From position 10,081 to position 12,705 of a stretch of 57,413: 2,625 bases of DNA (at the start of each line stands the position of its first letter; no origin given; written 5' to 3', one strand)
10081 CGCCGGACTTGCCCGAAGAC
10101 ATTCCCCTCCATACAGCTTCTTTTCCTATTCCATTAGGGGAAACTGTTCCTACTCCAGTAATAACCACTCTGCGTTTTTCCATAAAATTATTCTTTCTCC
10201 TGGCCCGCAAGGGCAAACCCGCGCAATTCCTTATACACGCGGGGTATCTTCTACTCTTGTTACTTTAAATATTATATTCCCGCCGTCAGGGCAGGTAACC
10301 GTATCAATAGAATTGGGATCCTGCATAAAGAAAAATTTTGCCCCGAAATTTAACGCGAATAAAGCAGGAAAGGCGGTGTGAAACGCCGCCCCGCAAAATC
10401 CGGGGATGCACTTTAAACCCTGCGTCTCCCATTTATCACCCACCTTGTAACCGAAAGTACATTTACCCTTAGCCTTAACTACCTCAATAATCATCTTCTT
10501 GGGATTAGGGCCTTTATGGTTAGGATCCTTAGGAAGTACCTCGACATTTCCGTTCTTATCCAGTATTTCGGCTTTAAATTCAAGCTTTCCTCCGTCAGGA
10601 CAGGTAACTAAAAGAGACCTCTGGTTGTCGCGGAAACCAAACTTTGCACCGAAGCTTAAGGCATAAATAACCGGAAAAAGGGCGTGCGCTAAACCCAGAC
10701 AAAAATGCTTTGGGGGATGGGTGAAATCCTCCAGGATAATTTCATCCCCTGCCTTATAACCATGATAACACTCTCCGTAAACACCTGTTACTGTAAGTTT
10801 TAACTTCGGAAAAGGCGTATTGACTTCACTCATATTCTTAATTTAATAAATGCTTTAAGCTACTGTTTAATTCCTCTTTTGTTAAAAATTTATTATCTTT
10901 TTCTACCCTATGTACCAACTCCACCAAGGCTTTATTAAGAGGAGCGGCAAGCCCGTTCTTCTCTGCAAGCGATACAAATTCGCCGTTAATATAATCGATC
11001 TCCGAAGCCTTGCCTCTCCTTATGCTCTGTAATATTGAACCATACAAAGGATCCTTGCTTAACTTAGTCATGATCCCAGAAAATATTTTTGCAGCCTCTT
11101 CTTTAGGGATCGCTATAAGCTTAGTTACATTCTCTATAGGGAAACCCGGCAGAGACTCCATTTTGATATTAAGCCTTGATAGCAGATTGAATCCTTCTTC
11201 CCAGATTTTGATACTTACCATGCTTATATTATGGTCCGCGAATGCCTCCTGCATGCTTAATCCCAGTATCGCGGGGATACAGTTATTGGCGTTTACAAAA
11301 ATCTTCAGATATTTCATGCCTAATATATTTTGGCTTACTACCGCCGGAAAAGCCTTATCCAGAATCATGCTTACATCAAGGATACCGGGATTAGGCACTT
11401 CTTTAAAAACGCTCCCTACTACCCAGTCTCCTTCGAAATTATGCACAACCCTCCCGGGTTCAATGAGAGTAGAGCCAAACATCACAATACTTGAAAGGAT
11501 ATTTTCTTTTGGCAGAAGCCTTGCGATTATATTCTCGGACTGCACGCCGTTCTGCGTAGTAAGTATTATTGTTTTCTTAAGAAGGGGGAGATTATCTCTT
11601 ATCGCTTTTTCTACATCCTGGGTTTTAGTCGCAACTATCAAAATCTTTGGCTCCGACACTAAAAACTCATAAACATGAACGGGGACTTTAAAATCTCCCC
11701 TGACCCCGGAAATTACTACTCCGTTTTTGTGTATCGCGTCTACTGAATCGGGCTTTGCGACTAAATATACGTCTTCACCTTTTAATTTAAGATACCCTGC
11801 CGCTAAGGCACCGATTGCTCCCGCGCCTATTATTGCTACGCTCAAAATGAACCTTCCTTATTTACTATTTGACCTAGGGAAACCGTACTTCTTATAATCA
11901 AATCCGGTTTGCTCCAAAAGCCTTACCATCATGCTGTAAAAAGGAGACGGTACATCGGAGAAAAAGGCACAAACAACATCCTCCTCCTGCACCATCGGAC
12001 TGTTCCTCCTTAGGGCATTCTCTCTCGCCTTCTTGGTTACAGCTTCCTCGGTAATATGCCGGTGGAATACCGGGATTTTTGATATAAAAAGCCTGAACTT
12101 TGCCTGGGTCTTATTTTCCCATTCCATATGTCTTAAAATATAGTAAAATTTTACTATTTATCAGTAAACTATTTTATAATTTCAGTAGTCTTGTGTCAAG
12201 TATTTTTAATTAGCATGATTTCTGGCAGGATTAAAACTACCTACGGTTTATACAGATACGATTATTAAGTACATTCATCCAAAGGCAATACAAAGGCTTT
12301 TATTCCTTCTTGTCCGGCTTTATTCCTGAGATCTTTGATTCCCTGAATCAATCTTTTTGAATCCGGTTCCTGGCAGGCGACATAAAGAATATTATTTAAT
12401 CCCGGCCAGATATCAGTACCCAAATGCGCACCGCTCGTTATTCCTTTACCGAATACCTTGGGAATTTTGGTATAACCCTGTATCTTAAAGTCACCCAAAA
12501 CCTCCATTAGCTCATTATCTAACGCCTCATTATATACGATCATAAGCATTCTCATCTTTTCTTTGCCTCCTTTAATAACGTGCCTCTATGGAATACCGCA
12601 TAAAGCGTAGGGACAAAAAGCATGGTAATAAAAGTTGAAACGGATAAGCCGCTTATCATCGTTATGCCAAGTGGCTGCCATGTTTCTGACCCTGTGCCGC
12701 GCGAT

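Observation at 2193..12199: Type II PKS-like operon with an embedded cobalamin radical SAM enzyme and several unusual accessory genes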

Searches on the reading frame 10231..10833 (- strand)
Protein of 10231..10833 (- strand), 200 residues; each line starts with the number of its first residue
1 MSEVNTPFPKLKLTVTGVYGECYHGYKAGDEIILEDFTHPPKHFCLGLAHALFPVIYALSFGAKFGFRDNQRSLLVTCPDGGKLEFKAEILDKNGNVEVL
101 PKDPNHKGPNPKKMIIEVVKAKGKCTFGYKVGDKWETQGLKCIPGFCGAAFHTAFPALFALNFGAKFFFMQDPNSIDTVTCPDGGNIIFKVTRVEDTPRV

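Call 3: search_protein_families(library=pfam, proteins=[window:10231-10833:-], max_evalue=0.01)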
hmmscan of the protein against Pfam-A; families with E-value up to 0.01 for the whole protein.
window:10231-10833:- (200 aa): 0 families

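Call 5: search_protein_families(library=ncbifam, proteins=[window:10231-10833:-], max_evalue=0.01)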
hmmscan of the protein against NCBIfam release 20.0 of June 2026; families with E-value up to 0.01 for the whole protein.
window:10231-10833:- (200 aa): 1 family
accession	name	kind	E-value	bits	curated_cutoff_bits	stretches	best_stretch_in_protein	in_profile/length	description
TIGR04076.1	TIGR04076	subfamily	2.2e-29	101.8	33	2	112-195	2-90/91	TIGR04076 family protein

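Call 35: search_solved_structures(query=window:10231-10833:-, max_evalue=10)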
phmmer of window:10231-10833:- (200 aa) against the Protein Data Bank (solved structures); distinct sequences matched with E-value up to 10: 8.
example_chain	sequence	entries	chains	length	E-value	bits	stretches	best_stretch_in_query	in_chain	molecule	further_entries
7x9w_A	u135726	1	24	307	0.84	12.4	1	139-199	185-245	Sulfur oxygenase/reductase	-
6qjc_A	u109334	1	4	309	0.85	12.4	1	139-199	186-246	Sulfur oxygenase/reductase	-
6qmv_A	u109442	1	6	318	0.89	12.3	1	139-199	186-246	Sulfur oxygenase/reductase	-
6qne_A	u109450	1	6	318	0.89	12.3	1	139-199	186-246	Sulfur oxygenase/reductase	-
2yav_A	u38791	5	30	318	0.89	12.3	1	139-199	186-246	SULFUR OXYGENASE/REDUCTASE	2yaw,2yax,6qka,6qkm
2cb2_A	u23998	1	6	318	0.89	12.3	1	139-199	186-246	SULFUR OXYGENASE REDUCTASE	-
6qo0_A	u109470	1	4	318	0.91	12.3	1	139-199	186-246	Sulfur oxygenase/reductase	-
8a22_Aq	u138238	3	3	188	1.6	11.5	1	94-130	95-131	uL22m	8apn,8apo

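Call 36: find_homologous_proteins(query=window:10231-10833:-, max_evalue=0.001)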
Query window:10231-10833:- (200 aa): 846 proteins with E <= 0.001 among 915 candidates; the best 120 are listed.
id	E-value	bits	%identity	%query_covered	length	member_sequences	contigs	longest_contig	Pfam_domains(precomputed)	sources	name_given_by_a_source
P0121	9.2e-128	442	92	100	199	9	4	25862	-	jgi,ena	jgi:uncharacterized repeat protein (TIGR04076 family)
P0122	3.7e-125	434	92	99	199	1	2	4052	-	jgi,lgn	-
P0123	2.8e-124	431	92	100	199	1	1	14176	-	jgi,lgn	-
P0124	5.0e-124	430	92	100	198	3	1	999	-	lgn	-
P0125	1.9e-123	428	91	99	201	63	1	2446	-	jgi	-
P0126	3.9e-123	427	90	98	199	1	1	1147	-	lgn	-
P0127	5.0e-123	427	90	100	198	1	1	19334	-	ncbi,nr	ncbi:MAG: TIGR04076 family protein [Candidatus Omnitrophica bacterium]|nr:TIGR04076 family protein [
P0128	1.2e-122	425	93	98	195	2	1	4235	-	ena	-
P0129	1.8e-122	425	90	99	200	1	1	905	-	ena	-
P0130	1.8e-122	425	91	98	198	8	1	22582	-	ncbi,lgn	-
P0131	2.7e-122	424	87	100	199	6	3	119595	-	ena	-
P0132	3.8e-122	424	90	100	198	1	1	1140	-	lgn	-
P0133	4.1e-122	424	89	98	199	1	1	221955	-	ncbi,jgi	jgi:uncharacterized repeat protein (TIGR04076 family)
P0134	4.5e-122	424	92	98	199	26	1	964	-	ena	-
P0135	7.9e-122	423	91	99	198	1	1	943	-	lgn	-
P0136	1.1e-121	422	89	100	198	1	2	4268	-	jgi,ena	jgi:uncharacterized repeat protein (TIGR04076 family)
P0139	2.5e-121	421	90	98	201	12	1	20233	-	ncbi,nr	ncbi:MAG: TIGR04076 family protein [Candidatus Omnitrophica bacterium]|nr:TIGR04076 family protein [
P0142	4.0e-121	420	89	100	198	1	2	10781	-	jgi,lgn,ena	jgi:uncharacterized repeat protein (TIGR04076 family)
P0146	7.1e-121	420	89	98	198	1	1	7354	-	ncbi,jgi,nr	ncbi:MAG: TIGR04076 family protein [Candidatus Omnitrophica bacterium]|nr:TIGR04076 family protein [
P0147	7.7e-121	419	90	99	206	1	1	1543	-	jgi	jgi:uncharacterized repeat protein (TIGR04076 family)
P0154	2.4e-120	418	88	100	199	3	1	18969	-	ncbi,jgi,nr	ncbi:MAG: TIGR04076 family protein [Candidatus Omnitrophica bacterium]|jgi:uncharacterized repeat pr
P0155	2.9e-120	418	88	100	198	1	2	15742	-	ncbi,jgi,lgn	jgi:uncharacterized repeat protein (TIGR04076 family)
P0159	5.5e-120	417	88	98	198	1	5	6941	-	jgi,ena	jgi:uncharacterized repeat protein (TIGR04076 family)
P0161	6.7e-120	416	88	98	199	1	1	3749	-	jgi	jgi:uncharacterized repeat protein (TIGR04076 family)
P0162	7.1e-120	416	88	98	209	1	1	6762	-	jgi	jgi:uncharacterized repeat protein (TIGR04076 family)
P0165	9.8e-120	416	92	98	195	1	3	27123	-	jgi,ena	jgi:uncharacterized repeat protein (TIGR04076 family)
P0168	1.3e-119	415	89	99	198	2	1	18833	-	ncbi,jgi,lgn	ncbi:MAG: TIGR04076 family protein [Candidatus Omnitrophota bacterium]|jgi:uncharacterized repeat pr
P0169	1.5e-119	415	90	98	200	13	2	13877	-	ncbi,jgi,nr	ncbi:MAG: TIGR04076 family protein [Candidatus Omnitrophica bacterium]|jgi:uncharacterized repeat pr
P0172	2.3e-119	415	87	100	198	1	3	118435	-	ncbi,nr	ncbi:MAG: TIGR04076 family protein [Candidatus Omnitrophica bacterium]|nr:TIGR04076 family protein [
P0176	3.1e-119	414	87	100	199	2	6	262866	-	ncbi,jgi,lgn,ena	jgi:uncharacterized repeat protein (TIGR04076 family)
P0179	3.9e-119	414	87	100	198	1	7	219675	-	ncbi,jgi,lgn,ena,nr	ncbi:MAG: TIGR04076 family protein [Candidatus Omnitrophota bacterium]|jgi:uncharacterized repeat pr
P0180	6.0e-119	413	88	100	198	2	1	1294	-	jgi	jgi:uncharacterized repeat protein (TIGR04076 family)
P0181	6.1e-119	413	86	100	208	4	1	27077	-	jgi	jgi:uncharacterized repeat protein (TIGR04076 family)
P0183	7.2e-119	413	90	98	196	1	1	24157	-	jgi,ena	jgi:uncharacterized repeat protein (TIGR04076 family)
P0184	7.3e-119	413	88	99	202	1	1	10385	-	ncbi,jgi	ncbi:MAG: TIGR04076 family protein [Candidatus Omnitrophota bacterium]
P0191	1.8e-118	412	88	97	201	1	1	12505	-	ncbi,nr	ncbi:MAG: TIGR04076 family protein [Candidatus Omnitrophica bacterium]|nr:TIGR04076 family protein [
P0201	3.5e-118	411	90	97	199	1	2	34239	-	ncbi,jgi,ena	ncbi:MAG: TIGR04076 family protein [Candidatus Omnitrophota bacterium]|jgi:uncharacterized repeat pr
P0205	4.2e-118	411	91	97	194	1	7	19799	-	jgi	jgi:uncharacterized repeat protein (TIGR04076 family)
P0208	5.4e-118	410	86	100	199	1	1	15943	-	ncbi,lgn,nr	ncbi:MAG: TIGR04076 family protein [Candidatus Omnitrophica bacterium]|nr:TIGR04076 family protein [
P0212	5.7e-118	410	87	99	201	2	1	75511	-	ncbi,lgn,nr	ncbi:MAG: TIGR04076 family protein [Candidatus Omnitrophica bacterium]|nr:TIGR04076 family protein [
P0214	6.6e-118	410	87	100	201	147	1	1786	-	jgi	jgi:uncharacterized repeat protein (TIGR04076 family)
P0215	8.1e-118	410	90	97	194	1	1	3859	-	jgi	jgi:uncharacterized repeat protein (TIGR04076 family)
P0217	9.5e-118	409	85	100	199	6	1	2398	-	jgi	jgi:uncharacterized repeat protein (TIGR04076 family)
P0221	1.1e-117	409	88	98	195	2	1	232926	-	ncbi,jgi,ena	ncbi:MAG: TIGR04076 family protein [Candidatus Omnitrophota bacterium]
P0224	1.1e-117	409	87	98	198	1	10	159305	-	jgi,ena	jgi:uncharacterized repeat protein (TIGR04076 family)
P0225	1.1e-117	409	87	98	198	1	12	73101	-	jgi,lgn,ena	jgi:uncharacterized repeat protein (TIGR04076 family)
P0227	1.3e-117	409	87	98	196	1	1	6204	-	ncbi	ncbi:MAG: TIGR04076 family protein [Candidatus Omnitrophota bacterium]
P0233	1.4e-117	409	87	98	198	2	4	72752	-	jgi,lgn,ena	jgi:uncharacterized repeat protein (TIGR04076 family)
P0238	2.1e-117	408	90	97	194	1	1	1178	-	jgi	jgi:uncharacterized repeat protein (TIGR04076 family)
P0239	2.1e-117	408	86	100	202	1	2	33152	-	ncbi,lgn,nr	ncbi:MAG: TIGR04076 family protein [Candidatus Omnitrophica bacterium]|nr:TIGR04076 family protein [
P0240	2.1e-117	408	86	100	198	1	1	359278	-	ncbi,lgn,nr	ncbi:MAG: TIGR04076 family protein [Candidatus Omnitrophota bacterium]|nr:TIGR04076 family protein [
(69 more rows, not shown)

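Call 43: predict_structure(alignment_id=A2)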
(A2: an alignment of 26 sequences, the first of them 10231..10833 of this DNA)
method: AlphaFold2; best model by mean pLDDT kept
length: 200 residues; sequences in the alignment: 26
mean_pLDDT: 67.7   pTM: 0.53
mean pLDDT of the five models: 67.7, 67.0, 64.4, 60.9, 57.5
residues with pLDDT >= 90: 0; 70-90: 90; 50-70: 93; < 50: 17
segments of 3 or more residues with pLDDT < 50: 1-5, 168-171, 197-200
pLDDT, mean of each block of 10 residues (from residue 1): 50 83 79 63 59 61 53 66 78 73 61 82 80 81 65 66 56 60 78 60
secondary structure, 60 per line:
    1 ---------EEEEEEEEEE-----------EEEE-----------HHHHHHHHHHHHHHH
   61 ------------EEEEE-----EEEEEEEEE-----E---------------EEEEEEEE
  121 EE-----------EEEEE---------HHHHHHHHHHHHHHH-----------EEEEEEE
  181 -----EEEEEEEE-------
elements in order: E10-19 E31-34 H46-60 E73-77 E83-91 E113-122 E134-138 H148-162 E174-180 E186-193

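Call 47: fold_search(model_id=the predicted structure, library=pdb)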
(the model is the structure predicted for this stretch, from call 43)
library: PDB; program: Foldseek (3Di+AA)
matches with E <= 10: 270; with E <= 0.001: 0
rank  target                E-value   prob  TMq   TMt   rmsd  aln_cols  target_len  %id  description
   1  5lkh_A                3.1e-01  0.02  0.09  0.04  19.8       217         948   10  Cryo-EM structure of the Tc toxin TcdA1 in its pore state (obtained by flexible fitting) (released 2016-08-31)
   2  8js6_C                3.7e-01  0.04  0.15  0.13  22.6       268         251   10  Dimeric PAS domains of oxygen sensor FixL in complex with cyanide-bound ferric heme (released 2024-06-26)
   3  8f70                  3.7e-01  0.03  0.10  0.05  22.2       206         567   11  Identification of an Immunodominant region on a Group A Streptococcus T-antigen Reveals Temperature-Dependent Motion in  (released 2023-03-08)
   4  3on5_A                3.9e-01  0.41  0.29  0.19  12.9       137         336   12  Crystal structure of a xanthine dehydrogenase (BH1974) from Bacillus halodurans at 2.80 A resolution (released 2010-09-15)
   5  7rpx_A                3.9e-01  0.06  0.14  0.11  16.1       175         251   11  Archaeal DNA ligase and heterotrimeric PCNA in complex with end-joined DNA (released 2021-11-17)
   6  5ixc_A                4.1e-01  0.04  0.19  0.08  14.7       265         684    6  Human GIVD cytosolic phospholipase A2 in complex with Methyl gamma-Linolenyl Fluorophosphonate (released 2016-06-08)
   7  4h63_Q                5.6e-01  0.05  0.15  0.09  15.2       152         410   13  Structure of the Schizosaccharomyces pombe Mediator head module (released 2012-10-31)
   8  8f5q_C                7.0e-01  0.03  0.13  0.11  13.6       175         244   10  Crystal structure of human PCNA in complex with the PIP box of FBH1 (released 2023-09-27)
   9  2hik_A                7.0e-01  0.03  0.11  0.09  14.4       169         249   12  heterotrimeric PCNA sliding clamp (released 2006-11-07)
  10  2hik_L                7.4e-01  0.03  0.13  0.11  17.5       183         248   11  heterotrimeric PCNA sliding clamp (released 2006-11-07)
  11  8foi_E                7.4e-01  0.03  0.12  0.08  15.1       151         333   10  Native GABA-A receptor from the mouse brain, alpha1-beta2-gamma2 subtype, in complex with GABA and allopregnanolone (released 2023-09-20)
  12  8a22_Bc               1.1e+00  0.08  0.15  0.11   7.2        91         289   12  Structure of the mitochondrial ribosome from Polytomella magna (released 2022-11-16)
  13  9l5r_C                1.1e+00  0.04  0.16  0.05  15.4       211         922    9  Cryo-EM structure of the thermophile spliceosome (state ILS) (released 2025-03-12)
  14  5cfk_A                1.1e+00  0.02  0.13  0.10  16.2       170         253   12  Crystal structure of Proliferating Cell Nuclear Antigen from Leishmania donovani at 3.2 A resolution (released 2015-10-07)
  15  6aig                  1.2e+00  0.02  0.12  0.10  15.1       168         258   10  Crystal structure of PCNA1 from Aeropyrum pernix (released 2018-09-26)
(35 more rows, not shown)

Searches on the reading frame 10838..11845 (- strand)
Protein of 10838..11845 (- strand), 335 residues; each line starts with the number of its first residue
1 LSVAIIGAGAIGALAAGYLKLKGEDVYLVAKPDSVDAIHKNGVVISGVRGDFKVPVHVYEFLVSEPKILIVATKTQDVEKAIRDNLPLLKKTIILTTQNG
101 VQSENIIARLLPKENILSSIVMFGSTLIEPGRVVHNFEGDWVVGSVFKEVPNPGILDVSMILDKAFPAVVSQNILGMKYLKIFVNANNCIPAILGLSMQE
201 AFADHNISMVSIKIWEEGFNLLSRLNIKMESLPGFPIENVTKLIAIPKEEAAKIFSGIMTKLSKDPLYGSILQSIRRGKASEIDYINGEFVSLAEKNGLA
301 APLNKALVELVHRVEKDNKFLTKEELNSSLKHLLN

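Call 3: search_protein_families(library=pfam, proteins=[window:10838-11845:-], max_evalue=0.01)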
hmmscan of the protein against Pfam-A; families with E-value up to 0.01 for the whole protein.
window:10838-11845:- (335 aa): 5 families
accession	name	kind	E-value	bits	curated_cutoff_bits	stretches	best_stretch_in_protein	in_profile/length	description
PF02558.23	ApbA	-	7.4e-34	117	22.2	1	3-145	1-147/150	Ketopantoate reductase PanE/ApbA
PF08546.17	ApbA_C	-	4.5e-18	66.2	22.7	1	173-315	1-125/125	Ketopantoate reductase PanE/ApbA C terminal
PF03807.23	F420_oxidored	-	0.00048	21.1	21.6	1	3-99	2-93/94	NADP oxidoreductase coenzyme F420-dependent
PF00070.33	Pyr_redox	-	0.0045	17.9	22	0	2-33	1-32/82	Pyridine nucleotide-disulphide oxidoreductase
PF01266.30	DAO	-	0.0062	16.5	27.9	1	3-33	2-32/353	FAD dependent oxidoreductase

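Call 5: search_protein_families(library=ncbifam, proteins=[window:10838-11845:-], max_evalue=0.01)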
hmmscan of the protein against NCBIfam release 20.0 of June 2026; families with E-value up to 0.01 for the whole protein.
window:10838-11845:- (335 aa): 16 families
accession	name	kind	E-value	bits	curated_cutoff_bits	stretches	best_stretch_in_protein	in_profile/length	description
TIGR00745.1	apbA_panE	subfamily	4.1e-51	174.1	141.35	1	3-316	2-303/305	2-dehydropantoate 2-reductase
NF005092.1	PRK06522.2-3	equivalog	2.9e-40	138.3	500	1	1-315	1-295/296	2-dehydropantoate 2-reductase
NF006083.0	PRK08229.1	equivalog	2.2e-39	135.4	371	1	2-320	4-322/341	2-dehydropantoate 2-reductase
NF005088.0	PRK06522.1-2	subfamily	1.1e-30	106.9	371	1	1-316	1-303/308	2-dehydropantoate 2-reductase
NF005091.0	PRK06522.2-2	equivalog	1e-29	103.7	252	2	1-143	2-149/302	2-dehydropantoate 2-reductase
NF005089.0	PRK06522.1-4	subfamily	1.1e-22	80.9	223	2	1-101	1-104/326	2-dehydropantoate 2-reductase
NF005087.0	PRK06522.1-1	equivalog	2.6e-20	72.7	351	2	1-186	1-181/296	2-dehydropantoate 2-reductase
NF005093.0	PRK06522.2-4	equivalog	1.8e-18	67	308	1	1-193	4-198/304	2-dehydropantoate 2-reductase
NF004887.0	PRK06249.1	equivalog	1.6e-16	60.4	360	1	2-155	7-165/316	putative 2-dehydropantoate 2-reductase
NF005094.0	PRK06522.2-5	equivalog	9.7e-16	58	382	1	1-136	1-139/307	2-dehydropantoate 2-reductase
NF004311.0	PRK05708.1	equivalog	8.8e-14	51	378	2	3-186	5-189/305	putative 2-dehydropantoate 2-reductase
NF009543.0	PRK12921.1-5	equivalog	4.8e-13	48.9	339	2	268-315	256-303/305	oxidoreductase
NF009541.0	PRK12921.1-1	equivalog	2.2e-07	30.5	338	1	2-126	7-129/297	oxidoreductase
NF005090.0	PRK06522.2-1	equivalog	4.4e-05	22.9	496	1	1-185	3-186/296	2-dehydropantoate 2-reductase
NF009542.0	PRK12921.1-4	equivalog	0.00014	21.3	288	1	1-102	2-99/286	oxidoreductase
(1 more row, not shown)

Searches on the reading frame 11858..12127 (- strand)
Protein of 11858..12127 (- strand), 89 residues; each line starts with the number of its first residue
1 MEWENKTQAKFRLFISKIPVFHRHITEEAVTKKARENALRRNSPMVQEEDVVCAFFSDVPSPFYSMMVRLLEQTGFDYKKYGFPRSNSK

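Call 3: search_protein_families(library=pfam, proteins=[window:11858-12127:-], max_evalue=0.01)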
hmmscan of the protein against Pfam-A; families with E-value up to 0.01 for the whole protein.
window:11858-12127:- (89 aa): 1 family
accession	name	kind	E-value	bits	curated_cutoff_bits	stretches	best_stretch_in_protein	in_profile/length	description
PF11084.13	DUF2621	-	0.00013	22.4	27.7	1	3-81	57-135/139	Protein of unknown function (DUF2621)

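Call 5: search_protein_families(library=ncbifam, proteins=[window:11858-12127:-], max_evalue=0.01)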
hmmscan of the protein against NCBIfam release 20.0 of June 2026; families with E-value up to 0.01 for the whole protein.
window:11858-12127:- (89 aa): 0 families

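Call 65: search_protein_families(library=pfam, proteins=[window:11861-12127:-], max_evalue=1)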
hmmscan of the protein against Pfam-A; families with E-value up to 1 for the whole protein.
seq(89 aa): 2 families
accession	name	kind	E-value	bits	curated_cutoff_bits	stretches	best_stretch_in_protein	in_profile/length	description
PF11084.13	DUF2621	-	0.00013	22.4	27.7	1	3-81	57-135/139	Protein of unknown function (DUF2621)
PF02973.23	Sialidase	-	0.19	11.7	26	0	4-37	155-188/189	Sialidase, N-terminal domain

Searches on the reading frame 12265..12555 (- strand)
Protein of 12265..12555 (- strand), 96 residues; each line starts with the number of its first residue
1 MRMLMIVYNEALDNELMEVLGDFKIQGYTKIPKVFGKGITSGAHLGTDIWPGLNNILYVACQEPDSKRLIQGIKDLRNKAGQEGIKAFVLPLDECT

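Call 4: search_protein_families(library=pfam, proteins=[window:12265-12555:-], max_evalue=0.01)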
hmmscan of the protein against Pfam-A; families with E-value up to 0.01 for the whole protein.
window:12265-12555:- (96 aa): 1 family
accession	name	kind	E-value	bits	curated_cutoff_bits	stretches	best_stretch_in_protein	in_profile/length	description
PF00543.27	P-II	-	4e-07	30.8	25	1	1-95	1-95/102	Nitrogen regulatory protein P-II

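Call 51: search_protein_families(library=ncbifam, proteins=[window:12265-12555:-], max_evalue=0.00001)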
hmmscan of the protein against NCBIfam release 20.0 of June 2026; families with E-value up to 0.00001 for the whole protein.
window:12265-12555:- (96 aa): 1 family
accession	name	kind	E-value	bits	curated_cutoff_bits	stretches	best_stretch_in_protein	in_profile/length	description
NF045581.1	PG0541_fam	equivalog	7.4e-25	86.8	45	1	3-91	2-91/91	PG0541 family transporter-associated protein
